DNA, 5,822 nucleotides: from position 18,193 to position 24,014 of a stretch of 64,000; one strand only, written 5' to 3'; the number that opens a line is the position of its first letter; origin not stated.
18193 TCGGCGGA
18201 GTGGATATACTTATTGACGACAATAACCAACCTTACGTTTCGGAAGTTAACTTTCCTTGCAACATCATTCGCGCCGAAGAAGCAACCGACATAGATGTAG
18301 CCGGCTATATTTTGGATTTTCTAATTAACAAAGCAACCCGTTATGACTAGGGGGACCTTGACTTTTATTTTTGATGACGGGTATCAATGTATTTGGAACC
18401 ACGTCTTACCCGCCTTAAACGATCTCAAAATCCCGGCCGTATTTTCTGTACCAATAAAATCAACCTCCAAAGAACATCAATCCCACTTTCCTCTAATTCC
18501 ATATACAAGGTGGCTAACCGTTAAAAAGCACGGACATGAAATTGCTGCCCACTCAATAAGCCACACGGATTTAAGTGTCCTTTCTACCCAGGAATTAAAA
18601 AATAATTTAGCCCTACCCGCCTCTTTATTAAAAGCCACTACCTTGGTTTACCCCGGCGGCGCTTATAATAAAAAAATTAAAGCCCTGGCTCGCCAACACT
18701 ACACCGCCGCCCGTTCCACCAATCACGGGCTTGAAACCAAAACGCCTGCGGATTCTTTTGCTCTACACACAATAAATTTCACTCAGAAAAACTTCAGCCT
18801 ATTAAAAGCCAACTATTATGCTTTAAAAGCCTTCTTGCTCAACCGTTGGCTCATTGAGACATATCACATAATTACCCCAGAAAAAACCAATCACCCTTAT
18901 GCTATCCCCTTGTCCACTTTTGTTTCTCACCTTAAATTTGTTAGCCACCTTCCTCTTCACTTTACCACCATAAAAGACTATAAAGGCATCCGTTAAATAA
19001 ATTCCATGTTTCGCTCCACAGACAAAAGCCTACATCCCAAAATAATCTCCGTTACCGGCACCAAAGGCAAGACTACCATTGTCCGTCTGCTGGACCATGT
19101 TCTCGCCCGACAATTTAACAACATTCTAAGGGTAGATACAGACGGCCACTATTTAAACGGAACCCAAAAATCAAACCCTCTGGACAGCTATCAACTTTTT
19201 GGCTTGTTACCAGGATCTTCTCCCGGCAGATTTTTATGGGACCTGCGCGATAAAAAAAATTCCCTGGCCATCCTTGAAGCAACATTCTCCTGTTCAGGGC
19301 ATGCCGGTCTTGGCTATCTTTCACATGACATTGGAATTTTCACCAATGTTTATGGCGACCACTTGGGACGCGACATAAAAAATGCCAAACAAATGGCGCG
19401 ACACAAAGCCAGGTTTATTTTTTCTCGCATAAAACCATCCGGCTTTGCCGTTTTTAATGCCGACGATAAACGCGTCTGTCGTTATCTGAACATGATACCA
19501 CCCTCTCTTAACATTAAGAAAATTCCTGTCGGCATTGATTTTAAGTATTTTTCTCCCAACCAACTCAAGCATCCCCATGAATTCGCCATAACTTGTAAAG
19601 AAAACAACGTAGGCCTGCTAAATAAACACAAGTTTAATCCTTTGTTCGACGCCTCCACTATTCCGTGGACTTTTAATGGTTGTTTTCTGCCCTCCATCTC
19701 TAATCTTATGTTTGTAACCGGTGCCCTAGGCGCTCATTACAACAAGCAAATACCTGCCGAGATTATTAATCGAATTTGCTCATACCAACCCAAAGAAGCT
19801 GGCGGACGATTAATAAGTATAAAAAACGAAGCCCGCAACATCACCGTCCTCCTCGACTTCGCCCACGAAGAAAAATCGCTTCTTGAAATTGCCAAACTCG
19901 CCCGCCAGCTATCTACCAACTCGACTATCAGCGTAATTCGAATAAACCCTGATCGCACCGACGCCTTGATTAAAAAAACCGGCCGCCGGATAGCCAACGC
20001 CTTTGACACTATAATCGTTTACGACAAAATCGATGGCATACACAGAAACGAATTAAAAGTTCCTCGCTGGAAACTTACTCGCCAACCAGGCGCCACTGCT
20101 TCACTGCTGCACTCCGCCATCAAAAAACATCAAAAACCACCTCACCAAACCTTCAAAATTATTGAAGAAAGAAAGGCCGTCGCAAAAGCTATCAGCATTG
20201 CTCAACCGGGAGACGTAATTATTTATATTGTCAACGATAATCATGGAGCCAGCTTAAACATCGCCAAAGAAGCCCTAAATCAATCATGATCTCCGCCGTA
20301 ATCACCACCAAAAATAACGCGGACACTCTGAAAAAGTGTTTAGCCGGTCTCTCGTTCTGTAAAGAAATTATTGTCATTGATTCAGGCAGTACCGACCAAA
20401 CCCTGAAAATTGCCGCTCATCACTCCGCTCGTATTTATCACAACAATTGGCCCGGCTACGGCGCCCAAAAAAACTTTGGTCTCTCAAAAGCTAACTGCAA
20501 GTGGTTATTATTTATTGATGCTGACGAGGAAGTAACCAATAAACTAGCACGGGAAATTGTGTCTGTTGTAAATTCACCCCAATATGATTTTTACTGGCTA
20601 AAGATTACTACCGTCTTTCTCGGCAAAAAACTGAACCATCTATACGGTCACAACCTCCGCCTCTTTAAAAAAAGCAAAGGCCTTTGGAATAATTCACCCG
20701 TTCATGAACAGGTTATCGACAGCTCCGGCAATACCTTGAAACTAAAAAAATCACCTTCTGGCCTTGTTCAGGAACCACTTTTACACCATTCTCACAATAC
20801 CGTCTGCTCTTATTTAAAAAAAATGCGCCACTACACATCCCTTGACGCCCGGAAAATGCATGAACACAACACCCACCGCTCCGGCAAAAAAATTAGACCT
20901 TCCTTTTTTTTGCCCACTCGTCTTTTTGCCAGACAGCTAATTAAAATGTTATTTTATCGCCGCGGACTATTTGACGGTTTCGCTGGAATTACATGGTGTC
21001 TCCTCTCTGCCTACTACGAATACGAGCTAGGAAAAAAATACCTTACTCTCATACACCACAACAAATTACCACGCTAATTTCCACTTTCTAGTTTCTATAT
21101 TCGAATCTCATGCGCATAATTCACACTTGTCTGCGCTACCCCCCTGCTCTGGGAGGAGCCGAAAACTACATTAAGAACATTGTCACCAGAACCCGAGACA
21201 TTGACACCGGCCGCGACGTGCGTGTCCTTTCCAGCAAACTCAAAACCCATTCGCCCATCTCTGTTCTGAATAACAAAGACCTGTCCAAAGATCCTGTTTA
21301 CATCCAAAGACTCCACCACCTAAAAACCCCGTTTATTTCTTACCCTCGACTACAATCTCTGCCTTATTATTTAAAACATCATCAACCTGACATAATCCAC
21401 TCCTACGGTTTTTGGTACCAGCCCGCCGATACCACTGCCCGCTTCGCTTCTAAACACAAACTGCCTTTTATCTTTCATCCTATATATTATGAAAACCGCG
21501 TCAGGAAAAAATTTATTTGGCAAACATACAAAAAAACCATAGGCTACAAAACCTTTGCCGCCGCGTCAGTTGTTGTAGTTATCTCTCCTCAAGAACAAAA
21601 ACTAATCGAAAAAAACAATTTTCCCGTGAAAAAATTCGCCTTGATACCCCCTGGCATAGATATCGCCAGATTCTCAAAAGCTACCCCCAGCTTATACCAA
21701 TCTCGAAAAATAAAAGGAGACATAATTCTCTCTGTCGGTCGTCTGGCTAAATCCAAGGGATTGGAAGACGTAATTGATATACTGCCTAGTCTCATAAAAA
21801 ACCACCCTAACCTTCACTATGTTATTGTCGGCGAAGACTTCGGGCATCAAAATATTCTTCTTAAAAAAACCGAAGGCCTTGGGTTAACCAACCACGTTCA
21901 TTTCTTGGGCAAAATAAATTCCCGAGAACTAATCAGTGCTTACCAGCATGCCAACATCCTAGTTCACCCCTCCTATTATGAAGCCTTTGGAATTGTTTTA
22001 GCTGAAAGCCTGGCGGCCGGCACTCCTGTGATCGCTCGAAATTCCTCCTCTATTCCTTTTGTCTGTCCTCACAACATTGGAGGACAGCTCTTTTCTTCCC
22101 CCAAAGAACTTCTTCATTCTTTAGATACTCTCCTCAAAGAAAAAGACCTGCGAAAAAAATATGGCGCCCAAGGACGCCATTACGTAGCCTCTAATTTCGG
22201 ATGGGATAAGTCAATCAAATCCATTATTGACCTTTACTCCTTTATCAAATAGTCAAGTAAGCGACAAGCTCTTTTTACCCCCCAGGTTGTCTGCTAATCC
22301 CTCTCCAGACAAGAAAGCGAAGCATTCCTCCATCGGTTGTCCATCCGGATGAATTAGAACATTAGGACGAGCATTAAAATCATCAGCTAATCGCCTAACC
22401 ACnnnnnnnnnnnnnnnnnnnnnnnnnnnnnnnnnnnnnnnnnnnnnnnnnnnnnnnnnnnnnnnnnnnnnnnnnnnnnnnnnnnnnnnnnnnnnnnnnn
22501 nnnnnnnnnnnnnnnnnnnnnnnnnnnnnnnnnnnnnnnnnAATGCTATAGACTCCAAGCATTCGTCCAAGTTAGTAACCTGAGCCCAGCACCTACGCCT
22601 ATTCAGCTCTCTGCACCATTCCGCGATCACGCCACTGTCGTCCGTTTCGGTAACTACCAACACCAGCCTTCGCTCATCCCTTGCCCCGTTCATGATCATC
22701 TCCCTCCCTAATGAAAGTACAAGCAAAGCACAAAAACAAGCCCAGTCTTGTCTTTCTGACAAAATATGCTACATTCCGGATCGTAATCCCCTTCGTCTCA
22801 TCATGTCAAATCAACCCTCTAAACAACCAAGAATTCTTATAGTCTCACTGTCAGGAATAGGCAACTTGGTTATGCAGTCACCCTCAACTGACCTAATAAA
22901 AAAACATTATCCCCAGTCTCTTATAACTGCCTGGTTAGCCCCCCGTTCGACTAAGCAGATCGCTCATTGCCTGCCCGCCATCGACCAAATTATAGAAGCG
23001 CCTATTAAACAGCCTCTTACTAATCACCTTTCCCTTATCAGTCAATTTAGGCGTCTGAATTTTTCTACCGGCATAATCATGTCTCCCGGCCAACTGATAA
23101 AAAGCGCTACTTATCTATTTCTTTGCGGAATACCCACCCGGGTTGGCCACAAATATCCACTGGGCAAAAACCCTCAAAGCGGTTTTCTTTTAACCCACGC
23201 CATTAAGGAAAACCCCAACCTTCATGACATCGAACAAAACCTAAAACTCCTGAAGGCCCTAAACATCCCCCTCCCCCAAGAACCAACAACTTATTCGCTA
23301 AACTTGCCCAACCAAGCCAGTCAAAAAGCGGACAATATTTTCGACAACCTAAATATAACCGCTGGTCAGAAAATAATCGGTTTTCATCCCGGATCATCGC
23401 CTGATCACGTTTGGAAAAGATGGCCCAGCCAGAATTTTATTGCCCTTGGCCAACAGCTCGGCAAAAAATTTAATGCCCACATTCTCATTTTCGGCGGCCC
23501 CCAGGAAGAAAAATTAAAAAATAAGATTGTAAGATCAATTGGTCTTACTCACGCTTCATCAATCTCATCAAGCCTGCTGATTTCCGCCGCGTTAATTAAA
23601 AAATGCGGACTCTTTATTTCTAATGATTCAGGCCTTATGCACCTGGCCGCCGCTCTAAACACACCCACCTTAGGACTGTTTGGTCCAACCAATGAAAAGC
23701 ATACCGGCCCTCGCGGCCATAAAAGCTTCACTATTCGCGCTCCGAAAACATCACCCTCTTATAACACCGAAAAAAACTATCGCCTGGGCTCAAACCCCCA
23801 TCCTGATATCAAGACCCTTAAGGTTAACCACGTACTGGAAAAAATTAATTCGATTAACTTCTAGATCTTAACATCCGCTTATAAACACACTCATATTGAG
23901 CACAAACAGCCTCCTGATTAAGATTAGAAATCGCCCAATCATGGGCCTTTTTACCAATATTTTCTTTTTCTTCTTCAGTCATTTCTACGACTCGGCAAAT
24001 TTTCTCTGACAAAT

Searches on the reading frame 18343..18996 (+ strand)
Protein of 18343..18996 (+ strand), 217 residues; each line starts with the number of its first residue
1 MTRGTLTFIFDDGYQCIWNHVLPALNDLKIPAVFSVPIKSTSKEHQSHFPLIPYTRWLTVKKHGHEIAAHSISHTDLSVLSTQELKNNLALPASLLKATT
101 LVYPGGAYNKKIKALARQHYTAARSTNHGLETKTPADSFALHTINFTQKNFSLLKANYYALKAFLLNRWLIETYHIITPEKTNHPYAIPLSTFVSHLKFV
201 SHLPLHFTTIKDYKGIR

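Call 18: search_protein_families(library=pfam, proteins=[window:18343-18996:+], max_evalue=0.001)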
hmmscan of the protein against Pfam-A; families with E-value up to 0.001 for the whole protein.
window:18343-18996:+ (217 aa): 1 family
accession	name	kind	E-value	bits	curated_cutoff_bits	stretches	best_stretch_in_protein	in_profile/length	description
PF01522.26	Polysacc_deac_1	-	4.6e-14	52.9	23.1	1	4-119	7-119/124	Polysaccharide deacetylase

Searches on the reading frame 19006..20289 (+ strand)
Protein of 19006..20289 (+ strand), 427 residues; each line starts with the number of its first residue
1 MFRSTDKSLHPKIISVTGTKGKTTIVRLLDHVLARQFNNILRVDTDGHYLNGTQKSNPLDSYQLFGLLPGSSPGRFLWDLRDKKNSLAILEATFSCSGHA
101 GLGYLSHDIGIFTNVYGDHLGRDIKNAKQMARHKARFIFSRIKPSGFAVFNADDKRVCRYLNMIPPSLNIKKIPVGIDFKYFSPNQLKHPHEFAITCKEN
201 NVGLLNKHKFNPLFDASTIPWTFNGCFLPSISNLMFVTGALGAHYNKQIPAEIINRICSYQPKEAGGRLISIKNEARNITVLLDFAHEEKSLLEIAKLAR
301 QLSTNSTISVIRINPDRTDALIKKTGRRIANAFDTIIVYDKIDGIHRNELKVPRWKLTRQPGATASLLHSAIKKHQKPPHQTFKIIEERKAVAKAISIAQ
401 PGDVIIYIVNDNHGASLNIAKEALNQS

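Call 18: search_protein_families(library=pfam, proteins=[window:19006-20289:+], max_evalue=0.001)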
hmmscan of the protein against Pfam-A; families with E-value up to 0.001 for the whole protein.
window:19006-20289:+ (427 aa): 3 families
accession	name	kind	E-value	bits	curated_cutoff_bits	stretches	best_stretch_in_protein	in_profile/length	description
PF08245.18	Mur_ligase_M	-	3e-16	60.4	24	1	16-160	1-131/200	Mur ligase middle domain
PF02875.26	Mur_ligase_C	-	1.6e-08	35.9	28.4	1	270-406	4-122/127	Mur ligase, glutamate ligase domain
PF01656.29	CbiA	-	4.1e-05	24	25.4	1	14-397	4-120/125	CobQ/CobB/MinD/ParA nucleotide binding domain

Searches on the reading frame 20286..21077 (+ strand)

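Call 18: search_protein_families(library=pfam, proteins=[window:20286-21077:+], max_evalue=0.001)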
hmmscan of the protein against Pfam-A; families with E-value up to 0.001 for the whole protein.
window:20286-21077:+ (263 aa): 3 families
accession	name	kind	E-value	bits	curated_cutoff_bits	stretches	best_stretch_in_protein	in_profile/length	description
PF00535.33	Glycos_transf_2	-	3.6e-21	76.2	23.3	1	3-137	1-147/168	Glycosyl transferase family 2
PF10111.15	Glyco_tranf_2_2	-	5.8e-06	26.4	27.3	1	26-95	30-106/276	Glycosyltransferase like family 2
PF13704.12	Glyco_tranf_2_4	-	0.00023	22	27.5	0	9-85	1-86/98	Glycosyl transferase family 2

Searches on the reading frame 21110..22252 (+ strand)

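Call 18: search_protein_families(library=pfam, proteins=[window:21110-22252:+], max_evalue=0.001)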
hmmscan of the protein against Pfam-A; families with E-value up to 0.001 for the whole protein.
window:21110-22252:+ (380 aa): 6 families
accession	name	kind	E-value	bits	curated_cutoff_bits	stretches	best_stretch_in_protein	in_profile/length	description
PF00534.26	Glycos_transf_1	-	2e-35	122.3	26.4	1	202-357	14-171/172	Glycosyl transferases group 1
PF13692.12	Glyco_trans_1_4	-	5.7e-25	88.7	27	1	205-343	3-141/142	Glycosyl transferases group 1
PF13439.12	Glyco_transf_4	-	6.3e-13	49.5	28.5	1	15-187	2-170/170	Glycosyltransferase Family 4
PF13524.12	Glyco_trans_1_2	-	1.4e-09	38.5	25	1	225-373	6-143/144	Glycosyl transferase-like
PF13579.12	Glyco_trans_4_4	-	3.8e-09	37.5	29.7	1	15-182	1-158/158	Glycosyl transferase 4-like domain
PF20706.3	GT4-conflict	-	2.4e-08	33.8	26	1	146-313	141-314/385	Family 4 Glycosyltransferase in conflict systems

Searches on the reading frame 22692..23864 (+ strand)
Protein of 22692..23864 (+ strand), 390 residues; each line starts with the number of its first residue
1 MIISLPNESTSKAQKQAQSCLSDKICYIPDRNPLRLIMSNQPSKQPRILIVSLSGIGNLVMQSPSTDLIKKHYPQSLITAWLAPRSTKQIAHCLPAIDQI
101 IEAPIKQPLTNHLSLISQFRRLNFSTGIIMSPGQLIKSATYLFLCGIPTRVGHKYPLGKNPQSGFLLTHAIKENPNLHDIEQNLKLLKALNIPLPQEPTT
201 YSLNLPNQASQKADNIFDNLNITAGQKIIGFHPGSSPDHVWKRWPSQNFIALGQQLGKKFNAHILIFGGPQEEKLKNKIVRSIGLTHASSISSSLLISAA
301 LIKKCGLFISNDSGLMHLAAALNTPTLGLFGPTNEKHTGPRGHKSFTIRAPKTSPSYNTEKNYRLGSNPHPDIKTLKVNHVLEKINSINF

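Call 15: search_protein_families(library=pfam, proteins=[window:22692-23864:+], max_evalue=0.001)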
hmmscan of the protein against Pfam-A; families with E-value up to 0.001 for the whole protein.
window:22692-23864:+ (390 aa): 1 family
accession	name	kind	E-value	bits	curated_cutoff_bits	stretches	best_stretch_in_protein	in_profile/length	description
PF01075.23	Glyco_transf_9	-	6.1e-34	117.9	22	1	115-361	4-239/247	Glycosyltransferase family 9 (heptosyltransferase)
